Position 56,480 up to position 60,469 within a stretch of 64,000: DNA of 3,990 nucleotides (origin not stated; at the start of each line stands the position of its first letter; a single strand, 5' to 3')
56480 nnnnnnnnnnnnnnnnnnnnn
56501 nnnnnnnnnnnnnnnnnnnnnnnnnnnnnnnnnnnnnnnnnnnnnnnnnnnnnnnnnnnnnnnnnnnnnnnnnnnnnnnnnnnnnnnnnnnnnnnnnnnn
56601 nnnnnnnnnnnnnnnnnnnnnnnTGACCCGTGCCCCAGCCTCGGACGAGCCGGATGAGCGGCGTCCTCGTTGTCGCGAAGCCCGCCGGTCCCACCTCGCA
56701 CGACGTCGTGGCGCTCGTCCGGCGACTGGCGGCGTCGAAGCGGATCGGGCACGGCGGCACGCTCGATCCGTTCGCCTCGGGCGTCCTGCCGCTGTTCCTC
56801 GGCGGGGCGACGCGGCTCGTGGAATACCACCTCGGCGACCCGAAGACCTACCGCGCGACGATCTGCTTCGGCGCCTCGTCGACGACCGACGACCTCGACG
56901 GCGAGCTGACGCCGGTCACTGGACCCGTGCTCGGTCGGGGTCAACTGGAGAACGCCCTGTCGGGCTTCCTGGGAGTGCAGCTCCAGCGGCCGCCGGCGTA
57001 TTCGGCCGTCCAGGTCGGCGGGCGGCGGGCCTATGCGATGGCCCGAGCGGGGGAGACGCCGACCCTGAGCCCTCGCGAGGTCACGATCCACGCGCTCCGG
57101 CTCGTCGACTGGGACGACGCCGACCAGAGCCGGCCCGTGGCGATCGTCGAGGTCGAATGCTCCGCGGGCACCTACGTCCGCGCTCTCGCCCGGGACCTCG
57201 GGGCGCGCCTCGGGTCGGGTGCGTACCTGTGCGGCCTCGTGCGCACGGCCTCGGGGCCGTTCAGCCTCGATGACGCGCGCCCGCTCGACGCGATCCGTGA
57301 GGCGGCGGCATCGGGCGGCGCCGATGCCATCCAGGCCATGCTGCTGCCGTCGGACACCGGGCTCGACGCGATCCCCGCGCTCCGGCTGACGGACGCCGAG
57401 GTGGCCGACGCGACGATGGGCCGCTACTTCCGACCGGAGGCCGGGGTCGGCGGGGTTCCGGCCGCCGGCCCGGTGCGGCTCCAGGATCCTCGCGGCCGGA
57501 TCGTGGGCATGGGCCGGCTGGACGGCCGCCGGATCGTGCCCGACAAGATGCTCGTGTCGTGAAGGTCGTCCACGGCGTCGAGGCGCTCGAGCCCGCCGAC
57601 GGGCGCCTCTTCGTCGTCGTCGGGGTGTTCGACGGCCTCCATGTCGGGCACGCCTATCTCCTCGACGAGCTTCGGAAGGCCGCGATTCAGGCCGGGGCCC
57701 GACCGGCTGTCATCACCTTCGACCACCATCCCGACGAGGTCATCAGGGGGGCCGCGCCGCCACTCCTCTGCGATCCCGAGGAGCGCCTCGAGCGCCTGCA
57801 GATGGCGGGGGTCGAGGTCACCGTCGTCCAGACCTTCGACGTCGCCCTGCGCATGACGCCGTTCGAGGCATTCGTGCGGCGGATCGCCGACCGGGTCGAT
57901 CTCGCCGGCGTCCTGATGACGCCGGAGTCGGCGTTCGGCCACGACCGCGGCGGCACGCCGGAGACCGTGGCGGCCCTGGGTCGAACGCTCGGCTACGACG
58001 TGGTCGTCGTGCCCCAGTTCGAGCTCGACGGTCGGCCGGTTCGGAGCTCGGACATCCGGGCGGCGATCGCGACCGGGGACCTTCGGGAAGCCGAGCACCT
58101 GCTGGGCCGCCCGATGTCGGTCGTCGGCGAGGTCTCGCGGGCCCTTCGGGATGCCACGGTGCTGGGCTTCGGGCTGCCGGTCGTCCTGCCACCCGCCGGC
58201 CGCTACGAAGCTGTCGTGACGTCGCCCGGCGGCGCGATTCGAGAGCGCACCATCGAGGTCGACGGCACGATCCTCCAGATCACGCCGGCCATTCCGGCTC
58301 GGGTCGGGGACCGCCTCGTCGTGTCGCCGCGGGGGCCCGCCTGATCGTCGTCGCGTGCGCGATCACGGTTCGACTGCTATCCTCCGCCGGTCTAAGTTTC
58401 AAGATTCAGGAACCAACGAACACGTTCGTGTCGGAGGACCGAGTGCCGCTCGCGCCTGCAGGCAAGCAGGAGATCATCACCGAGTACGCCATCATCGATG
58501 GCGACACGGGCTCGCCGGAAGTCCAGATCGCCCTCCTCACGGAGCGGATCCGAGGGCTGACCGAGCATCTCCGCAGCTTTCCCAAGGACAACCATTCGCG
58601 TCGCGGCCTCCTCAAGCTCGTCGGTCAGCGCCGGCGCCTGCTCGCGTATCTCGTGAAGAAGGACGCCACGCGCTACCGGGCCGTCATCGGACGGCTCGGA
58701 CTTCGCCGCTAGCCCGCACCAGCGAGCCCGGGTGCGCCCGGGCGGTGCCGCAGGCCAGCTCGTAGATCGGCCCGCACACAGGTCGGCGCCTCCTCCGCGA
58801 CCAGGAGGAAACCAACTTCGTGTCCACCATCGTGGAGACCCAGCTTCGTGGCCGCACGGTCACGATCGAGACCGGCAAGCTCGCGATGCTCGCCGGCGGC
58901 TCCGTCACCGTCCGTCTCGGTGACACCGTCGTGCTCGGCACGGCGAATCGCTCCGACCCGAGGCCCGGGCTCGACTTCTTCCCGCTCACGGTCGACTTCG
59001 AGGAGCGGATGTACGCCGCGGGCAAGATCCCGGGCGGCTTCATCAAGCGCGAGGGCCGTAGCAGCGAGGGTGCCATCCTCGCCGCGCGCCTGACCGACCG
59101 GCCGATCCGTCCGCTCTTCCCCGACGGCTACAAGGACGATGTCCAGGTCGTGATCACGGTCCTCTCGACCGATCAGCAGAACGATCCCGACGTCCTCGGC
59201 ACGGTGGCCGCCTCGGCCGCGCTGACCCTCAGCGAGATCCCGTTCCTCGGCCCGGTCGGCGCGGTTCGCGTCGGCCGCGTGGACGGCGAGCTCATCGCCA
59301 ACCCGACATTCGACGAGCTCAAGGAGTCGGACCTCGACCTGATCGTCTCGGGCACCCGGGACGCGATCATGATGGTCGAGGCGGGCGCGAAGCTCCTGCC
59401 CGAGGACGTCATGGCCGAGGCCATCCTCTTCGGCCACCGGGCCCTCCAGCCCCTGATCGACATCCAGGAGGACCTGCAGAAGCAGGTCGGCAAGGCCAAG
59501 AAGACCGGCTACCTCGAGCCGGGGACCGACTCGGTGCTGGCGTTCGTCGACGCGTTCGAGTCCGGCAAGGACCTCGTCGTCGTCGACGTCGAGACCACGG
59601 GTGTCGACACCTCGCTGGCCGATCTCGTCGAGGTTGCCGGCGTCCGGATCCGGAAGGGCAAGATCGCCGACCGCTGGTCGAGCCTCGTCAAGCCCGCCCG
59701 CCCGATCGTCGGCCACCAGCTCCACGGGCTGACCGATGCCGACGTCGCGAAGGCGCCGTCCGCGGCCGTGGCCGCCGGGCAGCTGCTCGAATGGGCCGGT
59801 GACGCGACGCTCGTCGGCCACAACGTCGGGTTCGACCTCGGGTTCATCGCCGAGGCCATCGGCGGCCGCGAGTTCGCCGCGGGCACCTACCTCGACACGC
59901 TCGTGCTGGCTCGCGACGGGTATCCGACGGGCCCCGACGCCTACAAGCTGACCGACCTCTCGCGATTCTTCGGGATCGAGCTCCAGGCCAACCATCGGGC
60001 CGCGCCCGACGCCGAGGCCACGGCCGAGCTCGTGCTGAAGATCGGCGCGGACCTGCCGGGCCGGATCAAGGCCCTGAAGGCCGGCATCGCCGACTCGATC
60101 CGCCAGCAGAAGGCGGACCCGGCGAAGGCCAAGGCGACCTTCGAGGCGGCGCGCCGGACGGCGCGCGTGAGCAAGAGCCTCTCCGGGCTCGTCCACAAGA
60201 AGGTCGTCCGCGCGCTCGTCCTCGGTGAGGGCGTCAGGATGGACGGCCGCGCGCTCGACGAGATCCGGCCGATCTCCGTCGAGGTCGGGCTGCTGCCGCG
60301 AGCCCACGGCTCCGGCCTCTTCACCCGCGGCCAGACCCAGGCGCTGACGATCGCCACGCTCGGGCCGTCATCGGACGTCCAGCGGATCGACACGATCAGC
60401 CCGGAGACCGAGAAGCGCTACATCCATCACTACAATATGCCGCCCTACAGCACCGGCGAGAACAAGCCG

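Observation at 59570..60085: PNPase carrying an embedded DEDDh (DnaQ/Orn-like) 3'-5' exonuclease domain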

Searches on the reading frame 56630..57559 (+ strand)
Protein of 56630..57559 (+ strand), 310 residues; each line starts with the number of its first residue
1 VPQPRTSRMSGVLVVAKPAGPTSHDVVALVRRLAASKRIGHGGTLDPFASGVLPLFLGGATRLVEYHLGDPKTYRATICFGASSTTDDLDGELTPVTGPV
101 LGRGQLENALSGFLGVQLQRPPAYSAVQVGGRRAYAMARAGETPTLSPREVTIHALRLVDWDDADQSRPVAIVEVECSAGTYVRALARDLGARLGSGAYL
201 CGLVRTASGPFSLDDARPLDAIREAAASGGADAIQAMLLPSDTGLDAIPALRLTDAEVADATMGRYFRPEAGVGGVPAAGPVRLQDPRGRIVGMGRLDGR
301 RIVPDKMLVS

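Call 34: search_protein_families(library=pfam, proteins=[window:56630-57559:+], max_evalue=0.001)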
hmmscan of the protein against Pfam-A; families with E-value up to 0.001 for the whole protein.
window:56630-57559:+ (310 aa): 2 families
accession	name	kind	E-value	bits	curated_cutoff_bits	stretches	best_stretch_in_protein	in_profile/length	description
PF01509.24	TruB_N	-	3.7e-44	151.1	27.3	1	31-183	1-149/149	TruB family pseudouridylate synthase (N terminal domain)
PF16198.10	TruB_C_2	-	1.3e-08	35.3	29.3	1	184-245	1-65/66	tRNA pseudouridylate synthase B C-terminal domain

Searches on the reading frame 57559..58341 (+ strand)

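Call 34: search_protein_families(library=pfam, proteins=[window:57559-58341:+], max_evalue=0.001)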
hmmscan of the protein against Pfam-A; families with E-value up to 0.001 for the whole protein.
window:57559-58341:+ (261 aa): 1 family
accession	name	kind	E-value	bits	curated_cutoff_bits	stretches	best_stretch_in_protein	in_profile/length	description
PF06574.18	FAD_syn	-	1.3e-31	110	27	1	15-164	6-157/158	FAD synthetase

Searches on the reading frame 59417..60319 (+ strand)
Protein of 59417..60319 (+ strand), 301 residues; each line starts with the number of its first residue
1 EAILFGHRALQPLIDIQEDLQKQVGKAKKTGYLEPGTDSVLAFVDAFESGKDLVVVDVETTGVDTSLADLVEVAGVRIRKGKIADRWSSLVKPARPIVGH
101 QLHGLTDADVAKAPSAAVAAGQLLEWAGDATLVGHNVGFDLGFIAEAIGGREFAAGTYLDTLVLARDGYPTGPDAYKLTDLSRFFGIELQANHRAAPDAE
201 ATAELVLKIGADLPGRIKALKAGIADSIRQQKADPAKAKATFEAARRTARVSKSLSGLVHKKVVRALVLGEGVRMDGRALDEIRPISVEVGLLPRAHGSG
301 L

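Call 14: search_protein_representatives(protein=window:59417-60319:+)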
Query: 301 residues. Proteins with E-value up to 0.001 (for the whole library): 23564; up to 1e-10: 7153; up to 1e-30: 44. The best 150 are listed.
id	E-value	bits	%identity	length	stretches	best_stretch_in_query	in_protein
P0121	7.0e-91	320.9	53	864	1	1-301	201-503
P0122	2.0e-90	319.4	60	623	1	41-301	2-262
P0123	1.5e-76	273.9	55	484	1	1-266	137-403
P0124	1.8e-71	257.3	58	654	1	67-301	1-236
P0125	8.5e-69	248.5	60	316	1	95-301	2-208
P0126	3.5e-66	239.9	62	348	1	102-301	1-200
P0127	1.1e-62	228.4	63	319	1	1-179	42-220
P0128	1.2e-61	225.0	49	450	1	28-301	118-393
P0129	3.1e-59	217.1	59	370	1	4-185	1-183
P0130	2.3e-58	214.2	67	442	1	133-301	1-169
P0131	1.3e-57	211.7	74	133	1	13-144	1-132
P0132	1.5e-57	211.6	61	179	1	48-222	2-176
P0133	2.0e-54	201.3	51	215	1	32-232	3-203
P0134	3.3e-52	194.0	59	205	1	1-150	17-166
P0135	6.5e-52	193.1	60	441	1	1-155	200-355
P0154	1.3e-35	139.6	42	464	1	1-295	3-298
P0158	3.0e-34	135.1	42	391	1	1-278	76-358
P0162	4.1e-33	131.4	33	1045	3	51-209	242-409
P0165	2.1e-30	122.5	35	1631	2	52-208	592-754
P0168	1.8e-29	119.4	32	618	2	40-208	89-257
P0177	4.3e-26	108.3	42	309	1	42-206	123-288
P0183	5.4e-25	104.7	46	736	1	49-211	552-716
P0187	1.6e-24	103.2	43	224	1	51-220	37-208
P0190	4.3e-24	101.8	45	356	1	49-208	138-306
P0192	8.4e-24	100.8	35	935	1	54-298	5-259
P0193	1.0e-23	100.5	42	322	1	50-213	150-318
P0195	1.3e-23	100.2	45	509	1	52-212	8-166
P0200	3.2e-23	98.9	46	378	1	47-183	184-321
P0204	5.8e-23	98.1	39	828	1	49-230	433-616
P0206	6.8e-23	97.8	48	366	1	43-209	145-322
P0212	1.0e-22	97.3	44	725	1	51-210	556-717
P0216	1.3e-22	96.9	30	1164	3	52-208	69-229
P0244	2.2e-21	92.9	44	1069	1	52-217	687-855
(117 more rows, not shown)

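Call 15: search_protein_families(library=pfam, proteins=[P0121, P0162, P0168, P0216, P0183, P0212, P0154, P0158, P0192, P0204], max_evalue=0.001)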
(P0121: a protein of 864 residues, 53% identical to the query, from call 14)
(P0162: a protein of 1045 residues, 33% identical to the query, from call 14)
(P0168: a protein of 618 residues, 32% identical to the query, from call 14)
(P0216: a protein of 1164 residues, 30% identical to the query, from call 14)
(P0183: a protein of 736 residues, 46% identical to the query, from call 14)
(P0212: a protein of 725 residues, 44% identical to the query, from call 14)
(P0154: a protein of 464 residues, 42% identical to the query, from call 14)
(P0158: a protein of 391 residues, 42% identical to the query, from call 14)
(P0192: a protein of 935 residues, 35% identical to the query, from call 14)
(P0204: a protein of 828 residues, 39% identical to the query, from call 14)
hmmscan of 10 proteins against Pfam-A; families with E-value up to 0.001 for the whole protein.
P0121 (864 aa): 6 families
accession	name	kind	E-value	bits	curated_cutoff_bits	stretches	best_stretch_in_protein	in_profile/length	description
PF01138.27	RNase_PH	-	2.2e-52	177.3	25.5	2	484-617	1-130/130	3' exoribonuclease family, domain 1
PF00929.31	RNase_T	-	1.1e-26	94.7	24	1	254-408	1-164/164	Exonuclease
PF03725.20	RNase_PH_C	-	2e-21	76.1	20.8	1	145-209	1-67/67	3' exoribonuclease family, domain 2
PF00575.29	S1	-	9.7e-16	58.4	22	1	781-852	2-74/74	S1 RNA binding domain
PF00013.35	KH_1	-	2.8e-11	43.4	21.5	1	718-775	2-65/66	KH domain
PF21762.3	DEDDh_C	-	0.00041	21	27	1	327-409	105-186/188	DNA polymerase III subunit epsilon-like, C-terminal domain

P0162 (1045 aa): 5 families
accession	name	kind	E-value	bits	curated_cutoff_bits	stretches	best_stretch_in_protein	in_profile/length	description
PF00929.31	RNase_T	-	6.9e-88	293.8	24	3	10-164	1-161/164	Exonuclease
PF16473.11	Rv2179c-like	-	2.2e-10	41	27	0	475-631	3-172/177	3'-5' exoribonuclease Rv2179c-like domain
PF02151.25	UVR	-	2.7e-07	30.6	21.5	1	873-905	3-35/36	UvrB/uvrC motif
PF13482.12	RNase_H_2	-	3.9e-06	27.3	22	0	12-60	3-50/165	RNase_H superfamily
PF01541.30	GIY-YIG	-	1.3e-05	25.8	22.6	1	683-755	2-73/78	GIY-YIG catalytic domain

P0168 (618 aa): 4 families
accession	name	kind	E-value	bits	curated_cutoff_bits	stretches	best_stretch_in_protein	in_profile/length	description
PF00929.31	RNase_T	-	2.7e-63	213.9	24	2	103-254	1-163/164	Exonuclease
PF03104.25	DNA_pol_B_exo1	-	1.4e-07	31.6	23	1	290-408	48-180/242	DNA polymerase family B, exonuclease domain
PF00533.33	BRCT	-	2.7e-07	31.1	21.3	1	524-611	3-77/78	BRCA1 C Terminus (BRCT) domain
PF13482.12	RNase_H_2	-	7.6e-07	29.7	22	0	105-235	3-114/165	RNase_H superfamily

P0216 (1164 aa): 8 families
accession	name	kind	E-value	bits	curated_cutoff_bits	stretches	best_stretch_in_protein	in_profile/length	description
PF00929.31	RNase_T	-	2.2e-51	175.1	24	2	71-227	1-164/164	Exonuclease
PF13307.12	Helicase_C_2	-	1.8e-44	152.2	25.3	1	981-1143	2-168/170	Helicase C-terminal domain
PF00270.35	DEAD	-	1e-10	42.1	26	1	490-545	6-62/167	DEAD/DEAH box helicase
PF13482.12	RNase_H_2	-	7e-06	26.5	22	0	72-209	2-116/165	RNase_H superfamily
PF21762.3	DEDDh_C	-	0.00017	22.2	27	1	149-228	107-186/188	DNA polymerase III subunit epsilon-like, C-terminal domain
PF04851.21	ResIII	-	0.00017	22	22.5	0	480-544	3-69/164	Type III restriction enzyme, res subunit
PF00271.37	Helicase_C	-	0.00045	20.9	23.5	0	979-1057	5-83/110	Helicase conserved C-terminal domain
PF06733.21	DEAD_2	-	0.00076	19.6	21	0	652-705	111-166/172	DEAD_2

P0183 (736 aa): 4 families
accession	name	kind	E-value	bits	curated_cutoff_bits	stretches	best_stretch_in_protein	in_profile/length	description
PF00929.31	RNase_T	-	2.7e-35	122.8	24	1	557-711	1-164/164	Exonuclease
PF21315.3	FAN1_HTH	-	3.6e-22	78.5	27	1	13-93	2-82/82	FAN1, HTH domain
PF08774.17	VRR_NUC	-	8.2e-17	61.8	23.8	1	439-548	4-116/116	VRR-NUC domain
PF16473.11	Rv2179c-like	-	2.9e-05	24.3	27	1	556-712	2-174/177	3'-5' exoribonuclease Rv2179c-like domain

P0212 (725 aa): 3 families
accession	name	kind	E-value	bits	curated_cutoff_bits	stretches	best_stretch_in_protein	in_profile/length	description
PF00929.31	RNase_T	-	8e-37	127.8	24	1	559-712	1-163/164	Exonuclease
PF21315.3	FAN1_HTH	-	2.4e-20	72.6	27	1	19-98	2-81/82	FAN1, HTH domain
PF08774.17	VRR_NUC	-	2.7e-13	50.4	23.8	1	445-546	8-112/116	VRR-NUC domain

P0154 (464 aa): 0 families

P0158 (391 aa): 2 families
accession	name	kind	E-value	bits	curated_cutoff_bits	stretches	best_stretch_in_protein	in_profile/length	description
PF03725.20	RNase_PH_C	-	6.3e-19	68.1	20.8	1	20-84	1-67/67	3' exoribonuclease family, domain 2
PF00929.31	RNase_T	-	5.6e-09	37.2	24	1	131-226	1-102/164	Exonuclease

P0192 (935 aa): 6 families
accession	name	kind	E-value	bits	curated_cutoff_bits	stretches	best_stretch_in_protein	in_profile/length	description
PF13307.12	Helicase_C_2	-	4.3e-44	151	25.3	1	751-916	1-169/170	Helicase C-terminal domain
PF00929.31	RNase_T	-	1.1e-39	137.1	24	1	6-161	2-164/164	Exonuclease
PF00270.35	DEAD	-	7.3e-09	36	26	1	266-329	3-64/167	DEAD/DEAH box helicase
PF04851.21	ResIII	-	6.4e-07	29.9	22.5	1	262-331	3-74/164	Type III restriction enzyme, res subunit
PF00271.37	Helicase_C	-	0.00018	22.2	23.5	1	752-886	7-108/110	Helicase conserved C-terminal domain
PF16473.11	Rv2179c-like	-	0.00037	20.7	27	0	5-45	3-43/177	3'-5' exoribonuclease Rv2179c-like domain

P0204 (828 aa): 4 families
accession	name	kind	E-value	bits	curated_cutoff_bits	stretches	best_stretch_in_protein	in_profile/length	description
PF00929.31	RNase_T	-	4.5e-37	128.6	24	1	438-592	1-164/164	Exonuclease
PF02811.25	PHP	-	7.7e-33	114.6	26.4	1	350-705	1-158/164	PHP domain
PF14480.11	DNA_pol3_a_NI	-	8.5e-13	48.5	22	1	5-75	1-71/72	DNA polymerase III polC-type N-terminus I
PF13482.12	RNase_H_2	-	8.3e-05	23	22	1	439-622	2-161/165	RNase_H superfamily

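Call 29: search_protein_families(library=pfam, proteins=[P0206, P0190, P0193, P0200, P0195, P0244, P0187, P0177, P0165], max_evalue=1)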
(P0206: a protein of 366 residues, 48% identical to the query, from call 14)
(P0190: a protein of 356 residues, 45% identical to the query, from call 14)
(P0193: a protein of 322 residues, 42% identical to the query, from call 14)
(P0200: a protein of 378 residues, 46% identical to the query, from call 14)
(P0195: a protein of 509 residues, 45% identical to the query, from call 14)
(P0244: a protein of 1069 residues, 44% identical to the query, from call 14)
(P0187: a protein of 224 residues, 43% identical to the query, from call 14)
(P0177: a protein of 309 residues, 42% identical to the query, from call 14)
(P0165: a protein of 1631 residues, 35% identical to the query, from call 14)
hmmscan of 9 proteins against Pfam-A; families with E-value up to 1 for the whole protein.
P0206 (366 aa): 3 families
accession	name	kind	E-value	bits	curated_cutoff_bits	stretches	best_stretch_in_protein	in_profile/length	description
PF00929.31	RNase_T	-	1.4e-32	113.9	24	1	155-315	1-160/164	Exonuclease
PF21762.3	DEDDh_C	-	0.048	14.2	27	1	233-313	105-179/188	DNA polymerase III subunit epsilon-like, C-terminal domain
PF09611.15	Cas_Csy1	-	0.095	12.2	22.7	1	306-363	58-112/378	CRISPR-associated protein (Cas_Csy1)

P0190 (356 aa): 2 families
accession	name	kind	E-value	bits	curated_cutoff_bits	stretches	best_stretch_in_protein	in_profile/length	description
PF00929.31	RNase_T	-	4.7e-31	109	24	1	143-300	1-160/164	Exonuclease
PF25051.1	WHD_MCM8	-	0.11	13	26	1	227-267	32-72/80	MCM8 winged helix domain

P0193 (322 aa): 7 families
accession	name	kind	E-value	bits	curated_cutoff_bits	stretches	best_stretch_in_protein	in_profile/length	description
PF00929.31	RNase_T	-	4.6e-26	92.7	24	1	154-311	1-164/164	Exonuclease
PF16473.11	Rv2179c-like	-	5.7e-06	26.6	27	1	154-309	3-171/177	3'-5' exoribonuclease Rv2179c-like domain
PF01612.26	DNA_pol_A_exo1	-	0.00033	21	23.6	1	154-290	23-127/173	3'-5' exonuclease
PF13482.12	RNase_H_2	-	0.0007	20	22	1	155-295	2-118/165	RNase_H superfamily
PF21762.3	DEDDh_C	-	0.0013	19.4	27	1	234-312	109-186/188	DNA polymerase III subunit epsilon-like, C-terminal domain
PF09707.15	Cas_Cas2CT1978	-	0.0032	18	24.7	1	1-30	56-86/86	CRISPR-associated protein (Cas_Cas2CT1978)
PF04857.26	CAF1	-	0.16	11.6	24.2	0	223-250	195-224/320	CAF1 family ribonuclease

P0200 (378 aa): 3 families
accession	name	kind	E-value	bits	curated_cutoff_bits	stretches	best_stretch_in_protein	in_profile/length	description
PF00929.31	RNase_T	-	5.7e-11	43.7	24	1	191-318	1-138/164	Exonuclease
PF03725.20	RNase_PH_C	-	7.2e-11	42.3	20.8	1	84-127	4-50/67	3' exoribonuclease family, domain 2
PF18136.6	DNApol_Exo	-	0.058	13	26.7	1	268-305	133-168/282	DNA mitochondrial polymerase exonuclease domain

P0195 (509 aa): 5 families
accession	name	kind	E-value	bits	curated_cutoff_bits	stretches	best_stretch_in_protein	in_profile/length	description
PF00929.31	RNase_T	-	1.4e-27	97.7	24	1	10-159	1-163/164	Exonuclease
PF21762.3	DEDDh_C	-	0.0036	17.9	27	1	90-162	110-187/188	DNA polymerase III subunit epsilon-like, C-terminal domain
PF01612.26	DNA_pol_A_exo1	-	0.0052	17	23.6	0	89-138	78-126/173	3'-5' exonuclease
PF04857.26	CAF1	-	0.014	15.1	24.2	0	86-104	205-223/320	CAF1 family ribonuclease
PF16473.11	Rv2179c-like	-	0.042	14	27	1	10-46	3-40/177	3'-5' exoribonuclease Rv2179c-like domain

P0244 (1069 aa): 10 families
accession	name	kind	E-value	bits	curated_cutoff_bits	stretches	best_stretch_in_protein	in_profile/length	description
PF00580.27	UvrD-helicase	-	1.4e-63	215.6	23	1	14-270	1-270/271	UvrD/REP helicase N-terminal domain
PF13361.12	UvrD_C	-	2.3e-41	142.9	25.6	2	960-1045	262-346/350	UvrD-like helicase C-terminal domain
PF00929.31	RNase_T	-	3e-29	103.1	24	1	689-842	1-162/164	Exonuclease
PF13245.12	AAA_19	-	3.2e-21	76.3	25.1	1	18-254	1-132/134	AAA domain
PF13538.12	UvrD_C_2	-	4.8e-09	36.4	27.4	1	986-1044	4-51/52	UvrD-like helicase C-terminal domain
PF13604.12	AAA_30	-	2.3e-06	27.9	27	1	13-97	1-76/191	AAA domain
PF13482.12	RNase_H_2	-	5.1e-05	23.7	22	1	690-828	2-118/165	RNase_H superfamily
PF13086.12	AAA_11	-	0.0012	19.1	27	1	14-80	2-74/257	AAA domain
PF01443.25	Viral_helicase1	-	0.0029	17.9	21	1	984-1043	177-225/228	Viral superfamily 1 RNA helicase core domain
PF10691.14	DUF2497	-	0.19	12.7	27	0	585-627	16-58/75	Protein of unknown function (DUF2497)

P0187 (224 aa): 6 families
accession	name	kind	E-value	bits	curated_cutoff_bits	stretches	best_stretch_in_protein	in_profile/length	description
PF00929.31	RNase_T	-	5.5e-37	128.3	24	1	40-195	1-164/164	Exonuclease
PF16473.11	Rv2179c-like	-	8.9e-05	22.7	27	1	99-194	75-172/177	3'-5' exoribonuclease Rv2179c-like domain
PF21762.3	DEDDh_C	-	0.00033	21.3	27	1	116-196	106-186/188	DNA polymerase III subunit epsilon-like, C-terminal domain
PF01612.26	DNA_pol_A_exo1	-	0.00047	20.4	23.6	1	85-139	52-98/173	3'-5' exonuclease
PF13482.12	RNase_H_2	-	0.03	14.7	22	1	41-77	2-38/165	RNase_H superfamily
PF04857.26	CAF1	-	0.14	11.8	24.2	0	116-137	205-226/320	CAF1 family ribonuclease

P0177 (309 aa): 2 families
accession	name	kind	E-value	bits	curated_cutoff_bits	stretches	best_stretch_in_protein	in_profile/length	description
PF00929.31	RNase_T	-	2.1e-34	119.9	24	1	133-286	1-162/164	Exonuclease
PF13482.12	RNase_H_2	-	0.031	14.7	22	1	135-271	3-117/165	RNase_H superfamily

P0165 (1631 aa): 15 families
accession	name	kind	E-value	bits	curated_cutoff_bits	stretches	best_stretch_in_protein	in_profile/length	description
PF00929.31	RNase_T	-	7.9e-71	238.3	24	2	594-752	1-164/164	Exonuclease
PF07733.18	DNA_pol3_alpha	-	1.2e-60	205.7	23.9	2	1012-1197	4-143/260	Bacterial DNA polymerase III alpha NTPase domain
PF02811.25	PHP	-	2.7e-22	80.3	26.4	2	306-394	1-71/164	PHP domain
PF17657.6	DNA_pol3_finger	-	5.1e-19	68.6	22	1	1288-1425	2-149/166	Bacterial DNA polymerase III alpha subunit finger domain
PF14579.12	HHH_6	-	3.1e-11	43.8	25.6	1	1542-1627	1-88/90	Helix-hairpin-helix motif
PF13482.12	RNase_H_2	-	1.3e-09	38.7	22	2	401-515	3-98/165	RNase_H superfamily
PF21762.3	DEDDh_C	-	1.6e-06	28.9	27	1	473-558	104-188/188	DNA polymerase III subunit epsilon-like, C-terminal domain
PF01612.26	DNA_pol_A_exo1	-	1.9e-06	28.2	23.6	1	455-546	63-140/173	3'-5' exonuclease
PF01336.31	tRNA_anti-codon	-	0.00033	21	27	1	206-287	2-72/75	OB-fold nucleic acid binding domain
PF12836.13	HHH_3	-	0.0007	20.1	27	1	1573-1608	19-55/65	Helix-hairpin-helix motif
PF03934.19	T2SSK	-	0.047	14.5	24.2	1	1573-1607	15-49/63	Type II secretion system (T2SS), protein K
PF13742.12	tRNA_anti_2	-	0.056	14.1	27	1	202-282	18-89/95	OB-fold nucleic acid binding domain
PF14149.11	YhfH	-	0.14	12.5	27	1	1123-1135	11-23/37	YhfH-like protein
PF00715.22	IL2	-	0.37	11.2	26.2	0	1491-1541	28-79/145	Interleukin 2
PF18136.6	DNApol_Exo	-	0.51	9.9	26.7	1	460-531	116-185/282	DNA mitochondrial polymerase exonuclease domain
